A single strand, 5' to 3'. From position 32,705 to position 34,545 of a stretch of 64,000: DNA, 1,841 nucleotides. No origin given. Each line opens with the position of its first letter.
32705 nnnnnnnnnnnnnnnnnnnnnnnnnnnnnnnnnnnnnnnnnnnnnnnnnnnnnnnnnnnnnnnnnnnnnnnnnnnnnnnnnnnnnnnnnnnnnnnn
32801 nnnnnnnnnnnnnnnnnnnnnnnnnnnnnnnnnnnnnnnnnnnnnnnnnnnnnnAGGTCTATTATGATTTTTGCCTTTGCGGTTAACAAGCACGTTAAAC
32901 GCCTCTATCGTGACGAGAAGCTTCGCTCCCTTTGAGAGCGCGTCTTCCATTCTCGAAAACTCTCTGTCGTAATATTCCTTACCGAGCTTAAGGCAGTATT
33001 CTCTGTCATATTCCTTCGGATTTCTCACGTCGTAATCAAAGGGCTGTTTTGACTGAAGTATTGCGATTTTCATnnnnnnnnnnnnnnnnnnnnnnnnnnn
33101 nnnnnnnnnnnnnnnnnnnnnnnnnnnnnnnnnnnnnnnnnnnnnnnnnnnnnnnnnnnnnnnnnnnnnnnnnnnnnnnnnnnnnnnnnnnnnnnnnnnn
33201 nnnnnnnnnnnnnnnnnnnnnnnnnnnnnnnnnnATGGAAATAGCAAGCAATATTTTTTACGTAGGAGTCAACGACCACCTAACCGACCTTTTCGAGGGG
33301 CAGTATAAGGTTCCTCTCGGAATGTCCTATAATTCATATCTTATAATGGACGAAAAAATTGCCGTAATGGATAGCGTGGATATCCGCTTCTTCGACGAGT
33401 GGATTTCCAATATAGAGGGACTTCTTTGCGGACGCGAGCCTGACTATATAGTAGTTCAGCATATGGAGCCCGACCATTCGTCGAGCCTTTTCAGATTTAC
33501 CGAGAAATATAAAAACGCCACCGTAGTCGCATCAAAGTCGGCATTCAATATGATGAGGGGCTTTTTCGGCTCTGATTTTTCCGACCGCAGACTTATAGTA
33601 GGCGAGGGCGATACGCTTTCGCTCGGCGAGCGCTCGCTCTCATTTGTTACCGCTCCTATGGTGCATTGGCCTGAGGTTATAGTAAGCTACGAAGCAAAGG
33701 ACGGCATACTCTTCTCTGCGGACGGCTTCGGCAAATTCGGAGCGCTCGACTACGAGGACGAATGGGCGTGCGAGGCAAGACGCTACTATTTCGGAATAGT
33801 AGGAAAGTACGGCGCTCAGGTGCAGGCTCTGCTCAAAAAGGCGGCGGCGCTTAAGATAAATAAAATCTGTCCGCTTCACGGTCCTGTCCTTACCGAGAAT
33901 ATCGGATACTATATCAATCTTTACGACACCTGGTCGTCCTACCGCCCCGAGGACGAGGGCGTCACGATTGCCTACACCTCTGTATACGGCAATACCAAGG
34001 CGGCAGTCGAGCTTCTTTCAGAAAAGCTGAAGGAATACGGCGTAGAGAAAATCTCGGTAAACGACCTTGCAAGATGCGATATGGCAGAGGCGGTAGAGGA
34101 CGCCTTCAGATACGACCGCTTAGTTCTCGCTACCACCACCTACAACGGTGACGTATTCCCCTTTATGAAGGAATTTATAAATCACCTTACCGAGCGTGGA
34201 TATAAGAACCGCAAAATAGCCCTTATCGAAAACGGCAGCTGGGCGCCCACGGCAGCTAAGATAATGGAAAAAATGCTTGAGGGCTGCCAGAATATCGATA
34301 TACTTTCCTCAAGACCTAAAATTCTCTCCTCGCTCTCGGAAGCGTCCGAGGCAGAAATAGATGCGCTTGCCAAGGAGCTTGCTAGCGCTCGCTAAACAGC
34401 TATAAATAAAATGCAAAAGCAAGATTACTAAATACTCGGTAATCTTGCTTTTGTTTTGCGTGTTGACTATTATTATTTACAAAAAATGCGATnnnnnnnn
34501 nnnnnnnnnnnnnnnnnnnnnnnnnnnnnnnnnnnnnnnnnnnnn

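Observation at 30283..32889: Two-gene cassette, copy 2: promoterless 5'-truncated paralog that keeps its coupled 43-aa peptide gene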

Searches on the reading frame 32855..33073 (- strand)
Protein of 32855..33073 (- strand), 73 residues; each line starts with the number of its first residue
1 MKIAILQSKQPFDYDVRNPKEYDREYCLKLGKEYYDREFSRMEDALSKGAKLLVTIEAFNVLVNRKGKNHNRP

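Call 30: find_related_loci(query=window:32891-33073:-, collection=genome_contigs, flank=10000)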
Query seq(61 aa) (61 aa) in genome_contigs; peptide patterns used: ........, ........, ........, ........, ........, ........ (x = any residue, [..] = any of these).
127 stretches matched a pattern, but none encodes a relative of the query by tblastn (E <= 1e-3).

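Call 34: find_homologous_proteins(query=window:32855-33073:-, max_evalue=0.01)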
Query seq(73 aa) (73 aa): 2 proteins with E <= 0.01 among 2 candidates.
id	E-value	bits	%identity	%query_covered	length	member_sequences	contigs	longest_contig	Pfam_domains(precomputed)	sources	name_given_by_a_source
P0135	1.3e-41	157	100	100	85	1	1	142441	-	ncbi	-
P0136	7.6e-27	110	79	97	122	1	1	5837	PF00795.28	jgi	-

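Call 36: find_encoding_contigs(protein=P0136, flank=10000, max_places=5)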
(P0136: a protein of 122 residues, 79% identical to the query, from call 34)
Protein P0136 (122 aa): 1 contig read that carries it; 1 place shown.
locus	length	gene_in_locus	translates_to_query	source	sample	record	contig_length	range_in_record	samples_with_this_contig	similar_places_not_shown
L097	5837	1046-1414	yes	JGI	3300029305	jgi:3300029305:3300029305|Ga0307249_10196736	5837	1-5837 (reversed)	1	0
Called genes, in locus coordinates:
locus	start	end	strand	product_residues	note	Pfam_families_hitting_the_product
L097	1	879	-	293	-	?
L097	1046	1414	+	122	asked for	PF00795:CN_hydrolase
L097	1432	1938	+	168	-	PF00795:CN_hydrolase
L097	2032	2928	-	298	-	PF02311:AraC_binding (weak), PF07883:Cupin_2, PF12833:HTH_18, PF00165:HTH_AraC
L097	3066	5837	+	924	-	?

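Call 88: search_protein_families(library=ncbifam, proteins=[L097:2032-2928:-], max_evalue=0.001)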
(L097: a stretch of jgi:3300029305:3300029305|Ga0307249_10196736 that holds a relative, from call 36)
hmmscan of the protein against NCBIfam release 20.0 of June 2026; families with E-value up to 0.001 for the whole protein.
L097:2032-2928:- (298 aa): 29 families (the best 25 are shown)
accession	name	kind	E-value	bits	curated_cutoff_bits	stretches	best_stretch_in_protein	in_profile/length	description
NF047455.1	TF_Staph_AryK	equivalog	1.3e-23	83.2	850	1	30-274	20-268/759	transcriptional regulator AryK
NF047788.1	TransRegPocR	equivalog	5.4e-12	45.6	500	1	85-266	111-292/296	transcriptional regulator PocR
NF007693.0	PRK10371.1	equivalog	1.2e-11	44.4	253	1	152-266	187-301/309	transcriptional regulator MelR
NF007584.0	PRK10219.1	equivalog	1.3e-11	44.8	174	1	163-264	5-106/107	superoxide response transcriptional regulator SoxS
NF010028.0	PRK13503.1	equivalog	2.6e-11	43.4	288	1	23-266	26-274/278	HTH-type transcriptional activator RhaS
NF007633.0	PRK10296.1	equivalog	3.6e-11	43.1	264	1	189-265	199-275/280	transcriptional regulator ChbR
NF006902.0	PRK09393.1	equivalog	5.7e-11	42.2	425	1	157-267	214-324/327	transcriptional regulator FtrA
NF011701.0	PRK15121.1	equivalog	1.4e-10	41.2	426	1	167-265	9-107/289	MDR efflux pump AcrAB transcriptional activator RobA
NF012228.1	RobA_TF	equivalog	2.4e-10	40.4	380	1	166-265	6-105/286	MDR efflux pump AcrAB transcriptional activator RobA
NF049932.1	TranspRegBtr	equivalog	1.1e-09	37.4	900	1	130-270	132-272/531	bacillibactin transport transcriptional regulator Btr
NF012144.2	ramA_TF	equivalog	1.6e-09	38.2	180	1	164-265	6-107/108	RamA family antibiotic efflux transcriptional regulator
NF007860.0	PRK10572.1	equivalog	2.6e-09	36.3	208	1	153-268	173-288/292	arabinose operon transcriptional regulator AraC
NF050186.1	TransRegGliRPseudo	equivalog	5.4e-09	35.9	570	1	212-266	284-338/338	AraC family transcriptional regulator GliR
NF040475.1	chlor_reg_RclR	equivalog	2.4e-08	33.7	400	1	166-268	180-282/284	reactive chlorine-specific transcriptional regulator RclR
NF049968.1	QhpR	equivalog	2.5e-08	33.4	250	1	178-262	201-284/284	AraC-like transcriptional regulator QhpR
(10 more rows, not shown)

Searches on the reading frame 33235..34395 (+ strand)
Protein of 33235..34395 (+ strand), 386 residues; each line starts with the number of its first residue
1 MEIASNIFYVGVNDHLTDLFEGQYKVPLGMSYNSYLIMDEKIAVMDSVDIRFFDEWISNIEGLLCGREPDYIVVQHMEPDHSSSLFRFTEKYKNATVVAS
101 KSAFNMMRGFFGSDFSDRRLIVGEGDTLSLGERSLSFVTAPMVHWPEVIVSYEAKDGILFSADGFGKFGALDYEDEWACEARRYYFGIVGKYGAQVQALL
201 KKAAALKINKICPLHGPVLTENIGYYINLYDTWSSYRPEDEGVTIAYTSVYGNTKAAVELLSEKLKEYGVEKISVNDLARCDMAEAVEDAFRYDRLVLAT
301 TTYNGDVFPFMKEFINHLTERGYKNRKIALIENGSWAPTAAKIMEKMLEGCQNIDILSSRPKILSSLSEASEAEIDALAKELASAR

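Call 31: find_related_loci(query=window:33235-34392:+, collection=genome_contigs, flank=10000)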
Query window:33235-34392:+ (386 aa) in genome_contigs; peptide patterns used: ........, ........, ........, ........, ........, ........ (x = any residue, [..] = any of these).
600 stretches matched a pattern (row limit reached: there are more); 546 encode a relative of the query (tblastn E <= 1e-3); the best 80 are kept; 80 distinct loci.
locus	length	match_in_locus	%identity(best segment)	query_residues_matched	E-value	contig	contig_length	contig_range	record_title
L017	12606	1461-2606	71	1-383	0e+0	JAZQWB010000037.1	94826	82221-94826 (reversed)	MAG: Eubacteriales bacterium isolate T1900045166_TC20190160.MAGScoT_cleanbin_000034 SGB_5150_k141_276991, whole genome s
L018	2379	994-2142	70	1-383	0e+0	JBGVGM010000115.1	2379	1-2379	MAG: Acutalibacteraceae bacterium isolate fecal_MAG_367 fecal_MAG_367_contig_0115, whole genome shotgun sequence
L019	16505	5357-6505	70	1-383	0e+0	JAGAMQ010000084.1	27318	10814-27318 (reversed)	MAG: Oscillospiraceae bacterium isolate RGIG8581 Water_deer_Cecum-3__c364783, whole genome shotgun sequence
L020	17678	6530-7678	69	1-383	0e+0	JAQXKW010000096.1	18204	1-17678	MAG: Clostridia bacterium isolate SUG1287 k141_2621240, whole genome shotgun sequence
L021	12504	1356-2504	70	1-383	0e+0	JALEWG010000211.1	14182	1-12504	MAG: Lachnospiraceae bacterium isolate SUG393 k141_4113548, whole genome shotgun sequence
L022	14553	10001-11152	69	1-384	0e+0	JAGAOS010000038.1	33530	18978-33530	MAG: Clostridia bacterium isolate RGIG8635 Water_deer_Cecum.Co__c651120, whole genome shotgun sequence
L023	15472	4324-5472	69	1-383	0e+0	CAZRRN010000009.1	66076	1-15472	MAG TPA_asm: uncultured Lachnospiraceae bacterium isolate binchicken_co154_223 genome assembly, contig: NODE_413_length_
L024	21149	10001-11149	69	1-383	0e+0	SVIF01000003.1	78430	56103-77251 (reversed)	MAG: Clostridiales bacterium isolate SIG402 NODE_7821_length_78430_cov_2.196519, whole genome shotgun sequence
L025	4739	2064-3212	70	1-383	0e+0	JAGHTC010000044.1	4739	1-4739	MAG: Candidatus Ruminococcus equi isolate E3_41 c_000000760549, whole genome shotgun sequence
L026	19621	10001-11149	69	1-383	0e+0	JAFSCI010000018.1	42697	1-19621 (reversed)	MAG: Clostridia bacterium isolate RGIG3013 Goat_Rectum-3__c269254, whole genome shotgun sequence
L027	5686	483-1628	71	1-383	0e+0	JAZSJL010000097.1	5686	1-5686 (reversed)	MAG: Acutalibacteraceae bacterium isolate T1900044564_TS20190030.MAGScoT_cleanbin_000082 SGB_392_k141_232738, whole geno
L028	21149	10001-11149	70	1-383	0e+0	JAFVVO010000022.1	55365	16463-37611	MAG: Clostridia bacterium isolate RGIG5434 Sheep_Colon-4__c497322, whole genome shotgun sequence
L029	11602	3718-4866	70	1-383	0e+0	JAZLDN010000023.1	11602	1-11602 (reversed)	MAG: Acutalibacteraceae bacterium isolate T1900045033_TC20190026.MAGScoT_cleanbin_000009 SGB_4454_k141_2622705, whole ge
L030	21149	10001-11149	70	1-383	0e+0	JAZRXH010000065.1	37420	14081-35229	MAG: Eubacteriales bacterium isolate T1900044951_TA20190004.MAGScoT_cleanbin_000010 SGB_3658_k141_1424418, whole genome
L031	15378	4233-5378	69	2-383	0e+0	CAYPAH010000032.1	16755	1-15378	MAG TPA_asm: uncultured Oscillospiraceae bacterium isolate SRP192927_co2_545 genome assembly, contig: NODE_5612_length_1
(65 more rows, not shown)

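Call 33: find_encoding_contigs(protein=window:33235-34395:+, flank=10000, max_places=10)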
Protein window:33235-34395:+ (386 aa): no gene with exactly this product is on record in the collection.
